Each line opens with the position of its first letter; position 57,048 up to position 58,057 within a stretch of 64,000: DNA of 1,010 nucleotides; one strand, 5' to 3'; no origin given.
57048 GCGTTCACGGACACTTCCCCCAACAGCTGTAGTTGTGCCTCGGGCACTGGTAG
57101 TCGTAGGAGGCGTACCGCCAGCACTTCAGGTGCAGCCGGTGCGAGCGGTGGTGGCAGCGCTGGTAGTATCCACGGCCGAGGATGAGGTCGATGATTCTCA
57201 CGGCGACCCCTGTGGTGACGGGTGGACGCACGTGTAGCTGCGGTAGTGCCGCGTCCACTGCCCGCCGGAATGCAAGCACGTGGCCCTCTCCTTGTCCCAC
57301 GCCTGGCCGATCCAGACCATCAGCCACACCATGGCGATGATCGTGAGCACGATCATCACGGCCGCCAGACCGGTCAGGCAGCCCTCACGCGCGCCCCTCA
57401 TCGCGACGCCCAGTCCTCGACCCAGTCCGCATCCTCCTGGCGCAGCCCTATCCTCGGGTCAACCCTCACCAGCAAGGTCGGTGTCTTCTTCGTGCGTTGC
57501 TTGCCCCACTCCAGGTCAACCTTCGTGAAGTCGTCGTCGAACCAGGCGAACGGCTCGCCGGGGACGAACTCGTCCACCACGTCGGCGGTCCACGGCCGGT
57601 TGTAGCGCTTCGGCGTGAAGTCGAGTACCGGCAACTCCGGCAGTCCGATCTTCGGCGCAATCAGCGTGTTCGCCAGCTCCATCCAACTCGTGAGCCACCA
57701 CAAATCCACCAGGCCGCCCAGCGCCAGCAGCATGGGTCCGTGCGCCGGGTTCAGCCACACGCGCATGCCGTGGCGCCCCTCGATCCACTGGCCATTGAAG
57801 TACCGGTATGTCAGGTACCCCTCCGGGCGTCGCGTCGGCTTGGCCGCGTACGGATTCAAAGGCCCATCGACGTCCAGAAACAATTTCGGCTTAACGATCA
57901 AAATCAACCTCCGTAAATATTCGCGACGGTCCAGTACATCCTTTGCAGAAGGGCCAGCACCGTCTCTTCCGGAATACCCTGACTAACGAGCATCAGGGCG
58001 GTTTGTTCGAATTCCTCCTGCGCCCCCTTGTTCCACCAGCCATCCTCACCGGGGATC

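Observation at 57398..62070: RNA-repair cassette (RNA ligase, polynucleotide kinase-phosphatase, nucleotidyltransferase, HAD phosphatase) in a tRNA-rich phage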

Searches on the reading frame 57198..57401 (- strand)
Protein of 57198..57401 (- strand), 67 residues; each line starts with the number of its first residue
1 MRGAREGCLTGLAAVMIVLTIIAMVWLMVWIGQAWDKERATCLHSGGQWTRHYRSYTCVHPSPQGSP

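Call 3: search_protein_families(library=pfam, proteins=[window:57198-57401:-], max_evalue=0.01)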
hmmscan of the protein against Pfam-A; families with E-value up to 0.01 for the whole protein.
window:57198-57401:- (67 aa): 0 families

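Call 4: search_protein_families(library=phrogs, proteins=[window:57198-57401:-], max_evalue=0.001)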
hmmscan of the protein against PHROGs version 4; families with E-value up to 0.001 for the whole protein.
window:57198-57401:- (67 aa): 0 families

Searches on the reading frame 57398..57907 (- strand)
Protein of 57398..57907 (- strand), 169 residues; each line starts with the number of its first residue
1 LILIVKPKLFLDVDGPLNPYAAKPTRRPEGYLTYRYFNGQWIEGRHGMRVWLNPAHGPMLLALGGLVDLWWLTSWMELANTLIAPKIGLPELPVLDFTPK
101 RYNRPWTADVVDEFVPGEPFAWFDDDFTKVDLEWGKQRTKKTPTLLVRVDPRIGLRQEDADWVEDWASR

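Call 3: search_protein_families(library=pfam, proteins=[window:57398-57907:-], max_evalue=0.01)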
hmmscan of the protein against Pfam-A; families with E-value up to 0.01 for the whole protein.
window:57398-57907:- (169 aa): 1 family
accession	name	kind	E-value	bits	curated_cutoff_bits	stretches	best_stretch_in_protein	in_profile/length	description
PF18143.6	HAD_SAK_2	-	4.1e-05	24.4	27.5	1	9-160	2-139/139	HAD domain in Swiss Army Knife RNA repair proteins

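Call 4: search_protein_families(library=phrogs, proteins=[window:57398-57907:-], max_evalue=0.001)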
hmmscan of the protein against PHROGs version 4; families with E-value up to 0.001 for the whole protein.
window:57398-57907:- (169 aa): 0 families

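Call 33: find_homologous_proteins(query=window:57398-57907:-, max_evalue=0.001)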
Query window:57398-57907:- (169 aa): 884 proteins with E <= 0.001 among 928 candidates; the best 120 are listed.
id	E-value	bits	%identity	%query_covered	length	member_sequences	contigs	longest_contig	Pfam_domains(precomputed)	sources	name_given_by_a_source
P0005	2.4e-113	395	99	100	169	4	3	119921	-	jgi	jgi:hypothetical protein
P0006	1.3e-67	245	64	98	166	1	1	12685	-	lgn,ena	-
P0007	9.3e-52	194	57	98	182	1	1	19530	PF18143.7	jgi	jgi:hypothetical protein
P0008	3.6e-51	192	56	90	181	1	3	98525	PF18143.7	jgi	jgi:hypothetical protein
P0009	5.3e-51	191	56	96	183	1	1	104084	PF18143.7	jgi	jgi:hypothetical protein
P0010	8.2e-51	191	54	98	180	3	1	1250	PF18143.7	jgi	-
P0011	1.2e-50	190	56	97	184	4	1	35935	PF18143.7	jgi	jgi:hypothetical protein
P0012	4.8e-49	185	53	98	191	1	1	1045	PF18143.7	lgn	-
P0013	5.4e-47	178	54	96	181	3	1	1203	-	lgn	-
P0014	1.1e-46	177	53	96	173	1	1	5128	PF18143.7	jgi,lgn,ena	jgi:hypothetical protein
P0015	2.0e-46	176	54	96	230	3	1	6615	-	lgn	-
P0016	2.4e-46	176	55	98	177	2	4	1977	-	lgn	-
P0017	8.2e-46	174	54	97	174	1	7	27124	-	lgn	-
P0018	1.6e-45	173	51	98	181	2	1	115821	-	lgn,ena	-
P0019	4.2e-45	172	52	98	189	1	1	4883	-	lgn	-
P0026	2.2e-43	166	54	96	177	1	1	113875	PF18143.7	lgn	-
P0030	1.5e-42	164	49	98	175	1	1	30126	PF18143.7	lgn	-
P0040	3.3e-40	156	49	96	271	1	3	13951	PF18143.7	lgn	-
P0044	1.0e-39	154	51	96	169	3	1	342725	PF18143.7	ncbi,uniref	ncbi:hypothetical protein [Streptomyces sp. NPDC086023]|uniref:hypothetical protein n=1 Tax=Streptom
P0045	1.2e-39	154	51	97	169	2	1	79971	PF18143.7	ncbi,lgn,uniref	ncbi:hypothetical protein [Streptomyces sp. NPDC005805]|uniref:hypothetical protein n=1 Tax=Streptom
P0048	5.5e-39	152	49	97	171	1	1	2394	PF18143.7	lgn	-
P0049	8.9e-39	151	48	97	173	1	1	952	PF18143.7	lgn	-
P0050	8.9e-39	151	48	97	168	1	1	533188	PF18143.7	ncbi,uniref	ncbi:HAD domain-containing protein [Streptomyces sp. NPDC020681]|uniref:HAD domain-containing protei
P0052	1.2e-38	151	48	98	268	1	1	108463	PF18143.7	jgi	jgi:hypothetical protein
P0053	1.2e-38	151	48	98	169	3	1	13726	PF18143.7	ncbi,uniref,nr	ncbi:hypothetical protein J7E93_33145 [Streptomyces sp. ISL-36]|uniref:HAD domain-containing protein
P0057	2.0e-38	150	47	98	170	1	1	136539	PF18143.7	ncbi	ncbi:HAD domain-containing protein [Streptomyces sp. NPDC055103]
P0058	2.5e-38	150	48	98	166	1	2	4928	PF18143.7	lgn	-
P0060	5.0e-38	149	47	97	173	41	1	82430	PF18143.7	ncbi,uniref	ncbi:HAD domain-containing protein [Streptomyces laurentii]|uniref:HAD domain-containing protein n=1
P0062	7.4e-38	148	47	96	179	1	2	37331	PF18143.7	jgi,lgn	jgi:hypothetical protein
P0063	8.6e-38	148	48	94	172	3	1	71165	PF18143.7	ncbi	-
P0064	1.1e-37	148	48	93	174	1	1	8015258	PF18143.7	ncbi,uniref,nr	ncbi:HAD domain-containing protein [Kibdelosporangium phytohabitans]|uniref:HAD domain-containing pr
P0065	1.2e-37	148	50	96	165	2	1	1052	PF18143.7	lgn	-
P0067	2.2e-37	147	49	97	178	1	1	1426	PF18143.7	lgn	-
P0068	2.6e-37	147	48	92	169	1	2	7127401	PF18143.7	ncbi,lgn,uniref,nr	ncbi:HAD domain-containing protein [Streptomyces sp. NBC_01216]|uniref:HAD domain-containing protein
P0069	3.4e-37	146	49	98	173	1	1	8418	PF18143.7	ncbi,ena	-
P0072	4.7e-37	146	46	98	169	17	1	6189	PF18143.7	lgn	-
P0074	5.5e-37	145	46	99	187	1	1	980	PF18143.7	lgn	-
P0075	6.0e-37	145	47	97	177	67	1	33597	PF18143.7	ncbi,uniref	ncbi:HAD domain-containing protein [Streptomyces sp. NPDC060020]|uniref:HAD domain-containing protei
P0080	9.0e-37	145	47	92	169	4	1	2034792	PF18143.7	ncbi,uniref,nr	ncbi:hypothetical protein EAO70_24455 [Streptomyces sp. adm13(2018)]|uniref:HAD domain-containing pr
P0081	9.1e-37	145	49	95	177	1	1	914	PF18143.7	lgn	-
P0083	1.3e-36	144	48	96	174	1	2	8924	PF18143.7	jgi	jgi:hypothetical protein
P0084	1.3e-36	144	51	97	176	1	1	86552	PF18143.7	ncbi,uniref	ncbi:hypothetical protein AB0D49_36960 [Streptomyces sp. NPDC048290]|uniref:hypothetical protein n=1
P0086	1.6e-36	144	49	98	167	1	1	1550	PF18143.7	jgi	jgi:hypothetical protein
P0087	1.8e-36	144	48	98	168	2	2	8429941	PF18143.7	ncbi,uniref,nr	ncbi:hypothetical protein HZZ00_08470 [Streptomyces sp. NEAU-sy36]|uniref:hypothetical protein n=1 T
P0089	1.9e-36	144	46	97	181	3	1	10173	PF18143.7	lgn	-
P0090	2.2e-36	144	48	98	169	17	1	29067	PF18143.7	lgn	-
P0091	2.4e-36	143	48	92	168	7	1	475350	PF18143.7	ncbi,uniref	ncbi:HAD domain-containing protein [Streptomyces sp. NPDC013953]|uniref:HAD domain-containing protei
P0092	2.4e-36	143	49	98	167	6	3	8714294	PF18143.7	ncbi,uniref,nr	ncbi:hypothetical protein JK361_17070 [Streptomyces sp. 5-8]|uniref:Secreted protein n=1 Tax=Strepto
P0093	2.5e-36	143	48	98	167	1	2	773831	PF18143.7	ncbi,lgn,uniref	ncbi:hypothetical protein ACWDZ8_07170 [Streptomyces sp. NPDC003233]|uniref:hypothetical protein n=1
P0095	2.8e-36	143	48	96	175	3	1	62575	PF18143.7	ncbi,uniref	ncbi:hypothetical protein [Streptomyces lavendulae]|uniref:hypothetical protein n=1 Tax=Streptomyces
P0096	2.9e-36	143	47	95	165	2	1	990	PF18143.7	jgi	-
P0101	4.4e-36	143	47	97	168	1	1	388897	PF18143.7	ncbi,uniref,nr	ncbi:HAD domain-containing protein [Streptomyces sp. CB03238]|uniref:HAD domain-containing protein n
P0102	4.5e-36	142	47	95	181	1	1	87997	PF18143.7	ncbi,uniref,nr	ncbi:HAD domain-containing protein [Nocardia sp. CC227C]|uniref:HAD domain-containing protein n=1 Ta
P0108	6.3e-36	142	49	96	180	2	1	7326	PF18143.7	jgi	jgi:hypothetical protein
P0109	6.3e-36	142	49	96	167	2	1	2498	PF18143.7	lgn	-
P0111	6.6e-36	142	50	92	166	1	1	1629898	PF18143.7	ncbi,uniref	ncbi:hypothetical protein ACIQI8_10420 [Streptomyces sp. NPDC092369]|uniref:hypothetical protein n=1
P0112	6.6e-36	142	47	97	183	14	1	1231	PF18143.7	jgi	jgi:hypothetical protein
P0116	7.6e-36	142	47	96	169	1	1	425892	PF18143.7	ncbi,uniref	ncbi:HAD domain-containing protein [Streptomyces sp. NPDC093546]|uniref:HAD domain-containing protei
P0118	8.3e-36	142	48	96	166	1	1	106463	PF18143.7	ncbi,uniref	ncbi:HAD domain-containing protein [Streptomyces sp. NPDC001941]|uniref:HAD domain-containing protei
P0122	9.4e-36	141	50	92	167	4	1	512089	PF18143.7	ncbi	ncbi:hypothetical protein ACWD5F_26810 [Streptomyces sp. NPDC002499]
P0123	9.4e-36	141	48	94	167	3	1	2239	PF18143.7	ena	-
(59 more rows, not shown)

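Call 61: find_encoding_contigs(protein=P0068, flank=6000, max_places=2)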
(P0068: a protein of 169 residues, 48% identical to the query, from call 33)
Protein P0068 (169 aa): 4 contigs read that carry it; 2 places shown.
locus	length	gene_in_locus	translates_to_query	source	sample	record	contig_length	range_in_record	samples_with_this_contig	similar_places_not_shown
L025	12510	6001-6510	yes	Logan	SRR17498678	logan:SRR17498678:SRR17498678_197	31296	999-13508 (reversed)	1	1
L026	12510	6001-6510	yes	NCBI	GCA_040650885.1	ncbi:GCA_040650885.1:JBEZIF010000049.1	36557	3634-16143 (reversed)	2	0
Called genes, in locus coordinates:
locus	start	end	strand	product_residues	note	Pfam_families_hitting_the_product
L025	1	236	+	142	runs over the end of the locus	-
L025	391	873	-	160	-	PF00583:Acetyltransf_1, PF13673:Acetyltransf_10 (weak), PF13508:Acetyltransf_7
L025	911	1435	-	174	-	-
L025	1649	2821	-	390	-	PF03009:GDPD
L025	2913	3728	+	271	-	PF01553:Acyltransferase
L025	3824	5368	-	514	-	PF00083:Sugar_tr (weak), PF07690:MFS_1, PF03137:OATP (faint)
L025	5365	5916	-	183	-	PF00440:TetR_N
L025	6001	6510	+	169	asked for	PF18143:HAD_SAK_2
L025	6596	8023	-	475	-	PF00206:Lyase_1, PF14698:ASL_C2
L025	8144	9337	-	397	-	PF00764:Arginosuc_synth, PF20979:Arginosuc_syn_C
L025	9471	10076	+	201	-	PF01243:PNPOx_N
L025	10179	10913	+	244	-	PF03734:YkuD (weak)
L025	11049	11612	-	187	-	PF01316:Arg_repressor, PF02863:Arg_repressor_C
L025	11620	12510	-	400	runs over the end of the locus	PF00202:Aminotran_3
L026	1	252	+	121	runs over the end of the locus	-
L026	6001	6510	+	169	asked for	PF18143:HAD_SAK_2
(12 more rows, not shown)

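Call 62: find_encoding_contigs(protein=P0009, flank=8000, max_places=1)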
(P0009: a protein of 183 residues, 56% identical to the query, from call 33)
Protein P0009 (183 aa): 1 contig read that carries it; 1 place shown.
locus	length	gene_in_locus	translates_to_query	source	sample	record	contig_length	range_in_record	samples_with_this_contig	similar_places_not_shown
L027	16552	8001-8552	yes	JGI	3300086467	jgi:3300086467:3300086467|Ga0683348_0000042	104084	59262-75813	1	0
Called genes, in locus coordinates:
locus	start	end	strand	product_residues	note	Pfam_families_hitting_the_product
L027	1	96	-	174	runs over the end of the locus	PF07702:UTRA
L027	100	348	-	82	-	-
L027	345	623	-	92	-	PF19760:DUF6247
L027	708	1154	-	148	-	-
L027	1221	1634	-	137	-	PF00293:NUDIX, PF14815:NUDIX_4 (weak)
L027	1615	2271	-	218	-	PF00293:NUDIX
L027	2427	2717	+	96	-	-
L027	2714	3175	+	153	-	-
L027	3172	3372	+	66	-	-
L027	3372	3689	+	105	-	PF13560:HTH_31 (weak), PF01381:HTH_3 (weak)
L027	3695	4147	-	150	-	-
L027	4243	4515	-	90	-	-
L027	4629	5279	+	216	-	-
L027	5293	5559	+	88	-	-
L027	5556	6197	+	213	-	-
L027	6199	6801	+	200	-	-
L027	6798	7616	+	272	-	-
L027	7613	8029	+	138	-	-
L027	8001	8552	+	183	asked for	PF18143:HAD_SAK_2 (weak)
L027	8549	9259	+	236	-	PF10127:RlaP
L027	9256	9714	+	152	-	PF25109:HAD_PNKP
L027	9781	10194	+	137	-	-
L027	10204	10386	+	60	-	-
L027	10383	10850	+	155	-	-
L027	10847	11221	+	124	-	-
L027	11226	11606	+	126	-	-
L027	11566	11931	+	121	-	-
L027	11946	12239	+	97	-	-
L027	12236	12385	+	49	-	-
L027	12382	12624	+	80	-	-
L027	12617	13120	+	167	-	PF03118:RNA_pol_A_CTD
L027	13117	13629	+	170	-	-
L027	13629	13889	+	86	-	-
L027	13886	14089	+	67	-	-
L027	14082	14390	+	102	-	-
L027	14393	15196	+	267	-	-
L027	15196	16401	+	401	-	-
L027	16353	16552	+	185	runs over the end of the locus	-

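Call 63: find_encoding_contigs(protein=P0026, flank=8000, max_places=1)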
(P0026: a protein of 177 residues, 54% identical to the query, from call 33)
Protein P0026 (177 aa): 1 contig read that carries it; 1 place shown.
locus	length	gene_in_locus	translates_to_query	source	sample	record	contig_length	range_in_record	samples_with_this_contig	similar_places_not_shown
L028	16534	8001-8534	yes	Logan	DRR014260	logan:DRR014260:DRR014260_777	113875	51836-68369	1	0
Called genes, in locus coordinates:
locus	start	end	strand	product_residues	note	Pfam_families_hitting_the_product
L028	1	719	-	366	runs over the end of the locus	-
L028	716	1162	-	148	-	-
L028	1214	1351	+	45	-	-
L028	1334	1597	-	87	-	-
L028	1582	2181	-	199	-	PF00075:RNase_H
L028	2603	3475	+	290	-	-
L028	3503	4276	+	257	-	-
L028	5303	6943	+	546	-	PF05731:TROVE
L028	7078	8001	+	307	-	PF13671:AAA_33, PF25109:HAD_PNKP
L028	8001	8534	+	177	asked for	PF18143:HAD_SAK_2 (weak)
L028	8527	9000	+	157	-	-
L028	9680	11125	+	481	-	-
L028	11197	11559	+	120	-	-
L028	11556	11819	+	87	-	-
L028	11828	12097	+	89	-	PF02467:Whib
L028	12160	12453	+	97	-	PF01844:HNH (weak)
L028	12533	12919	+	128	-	-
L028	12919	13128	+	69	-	-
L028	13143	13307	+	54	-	-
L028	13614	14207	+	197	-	-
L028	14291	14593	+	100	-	-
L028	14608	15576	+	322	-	-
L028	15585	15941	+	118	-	PF12957:DUF3846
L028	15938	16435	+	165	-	-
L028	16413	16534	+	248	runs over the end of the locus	-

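Call 67: search_solved_structures(query=A4, max_evalue=1, show_alignments=2)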
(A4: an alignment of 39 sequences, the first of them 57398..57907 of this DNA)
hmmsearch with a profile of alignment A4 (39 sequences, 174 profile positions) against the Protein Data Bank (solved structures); distinct sequences matched with E-value up to 1: 0.

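Call 74: predict_structure(alignment_id=A4)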
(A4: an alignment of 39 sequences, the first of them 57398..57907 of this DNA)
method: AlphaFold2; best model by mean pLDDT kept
length: 169 residues; sequences in the alignment: 39
mean_pLDDT: 90.3   pTM: 0.87
mean pLDDT of the five models: 90.3, 89.9, 88.2, 87.9, 86.3
residues with pLDDT >= 90: 128; 70-90: 27; 50-70: 11; < 50: 3
segments of 3 or more residues with pLDDT < 50: 100-102
pLDDT, mean of each block of 10 residues (from residue 1): 81 93 80 94 91 98 97 94 98 79 64 90 94 95 96 96 97
secondary structure, 60 per line:
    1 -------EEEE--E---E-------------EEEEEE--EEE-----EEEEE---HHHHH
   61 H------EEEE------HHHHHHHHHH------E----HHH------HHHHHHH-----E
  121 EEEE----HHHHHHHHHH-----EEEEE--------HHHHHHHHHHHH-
elements in order: E8-11 E32-37 E40-42 E48-52 H56-61 E68-71 H78-87 H108-114 E120-124 H129-138 E144-148 H157-168

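Call 89: search_protein_families(library=ncbifam, proteins=[window:57398-57907:-], max_evalue=0.01)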
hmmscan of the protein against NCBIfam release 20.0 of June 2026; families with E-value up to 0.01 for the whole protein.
window:57398-57907:- (169 aa): 0 families

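Call 95: search_dna_similar(query=window:57398-57907:-, collection=phages, mode=protein, max_rows=15)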
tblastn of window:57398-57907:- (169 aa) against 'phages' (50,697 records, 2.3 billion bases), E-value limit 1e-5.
Records with a match: 7; places in all: 7; records where one place covers at least 80% of the query: 7.
Best place of each record, by identity: <60% 7.
By first word of the organism name: Streptomyces 7.
By host as written in the record: Streptomyces lividans JI 1326 4; Streptomyces scabiei RL-34 2; Streptomyces griseofuscus ATCC 23916 1.
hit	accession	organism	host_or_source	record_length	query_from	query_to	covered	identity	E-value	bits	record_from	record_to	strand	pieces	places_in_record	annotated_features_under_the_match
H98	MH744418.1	Streptomyces phage JustBecause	Streptomyces lividans JI 1326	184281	6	167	96%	44.6%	1e-30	122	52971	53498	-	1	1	71: hypothetical protein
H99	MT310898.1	Streptomyces phage Kela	Streptomyces scabiei RL-34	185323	6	167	96%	44.6%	1e-30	122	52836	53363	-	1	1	72: hypothetical protein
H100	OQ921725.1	Streptomyces phage Frankenweenie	Streptomyces scabiei RL-34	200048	4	168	98%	41.7%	1e-26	110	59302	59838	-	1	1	83: hypothetical protein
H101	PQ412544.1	Streptomyces phage Quantum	Streptomyces lividans JI 1326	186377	5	159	92%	41.8%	1e-28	115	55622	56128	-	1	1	75: hypothetical protein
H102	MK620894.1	Streptomyces phage Kradal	Streptomyces griseofuscus ATCC 23916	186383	5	159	92%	41.8%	1e-28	115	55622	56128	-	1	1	76: hypothetical protein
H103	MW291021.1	Streptomyces phage EhyElimayoE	Streptomyces lividans JI 1326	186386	5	159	92%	41.8%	1e-28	115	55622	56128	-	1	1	76: hypothetical protein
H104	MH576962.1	Streptomyces phage Satis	Streptomyces lividans JI 1326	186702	5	159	92%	41.8%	1e-28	115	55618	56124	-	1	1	76: hypothetical protein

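Call 96: get_annotated_region(hit=H104, flank=4000)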
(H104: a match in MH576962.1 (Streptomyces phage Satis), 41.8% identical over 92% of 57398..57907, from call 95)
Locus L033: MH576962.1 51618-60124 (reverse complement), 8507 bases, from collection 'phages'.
description: Streptomyces phage Satis, complete genome.
organism: Streptomyces phage Satis (NCBI taxid 2283264)
taxonomy: Viruses; Duplodnaviria; Heunggongvirae; Uroviricota; Caudoviricetes
host: Streptomyces lividans JI 1326; source: soil; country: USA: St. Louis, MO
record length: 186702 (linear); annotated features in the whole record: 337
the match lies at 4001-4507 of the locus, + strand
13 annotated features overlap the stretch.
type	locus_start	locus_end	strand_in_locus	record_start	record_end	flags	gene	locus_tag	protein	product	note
CDS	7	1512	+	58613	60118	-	83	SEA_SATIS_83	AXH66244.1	DNA helicase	-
CDS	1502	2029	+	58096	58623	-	82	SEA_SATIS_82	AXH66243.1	hypothetical protein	-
CDS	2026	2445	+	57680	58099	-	81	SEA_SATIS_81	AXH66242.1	hypothetical protein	-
CDS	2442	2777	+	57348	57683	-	80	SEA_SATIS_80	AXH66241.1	hypothetical protein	-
CDS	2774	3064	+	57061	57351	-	79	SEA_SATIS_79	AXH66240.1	hypothetical protein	-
CDS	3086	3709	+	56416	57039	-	78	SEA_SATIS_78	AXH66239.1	DnaE-like DNA polymerase III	DnaQ-like exonuclease (DNA polymerase III subunit)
CDS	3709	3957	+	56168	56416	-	77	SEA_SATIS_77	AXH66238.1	hypothetical protein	-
CDS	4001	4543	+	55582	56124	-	76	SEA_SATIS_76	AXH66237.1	hypothetical protein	-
CDS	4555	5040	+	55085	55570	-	75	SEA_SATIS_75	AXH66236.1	hypothetical protein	-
CDS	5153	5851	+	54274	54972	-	74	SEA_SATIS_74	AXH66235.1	hypothetical protein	-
CDS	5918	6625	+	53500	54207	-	73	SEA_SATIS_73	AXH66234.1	glycosyltransferase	-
CDS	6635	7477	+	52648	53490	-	72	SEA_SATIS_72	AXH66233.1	Cas4 family exonuclease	-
CDS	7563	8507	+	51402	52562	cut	71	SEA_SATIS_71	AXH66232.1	hypothetical protein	-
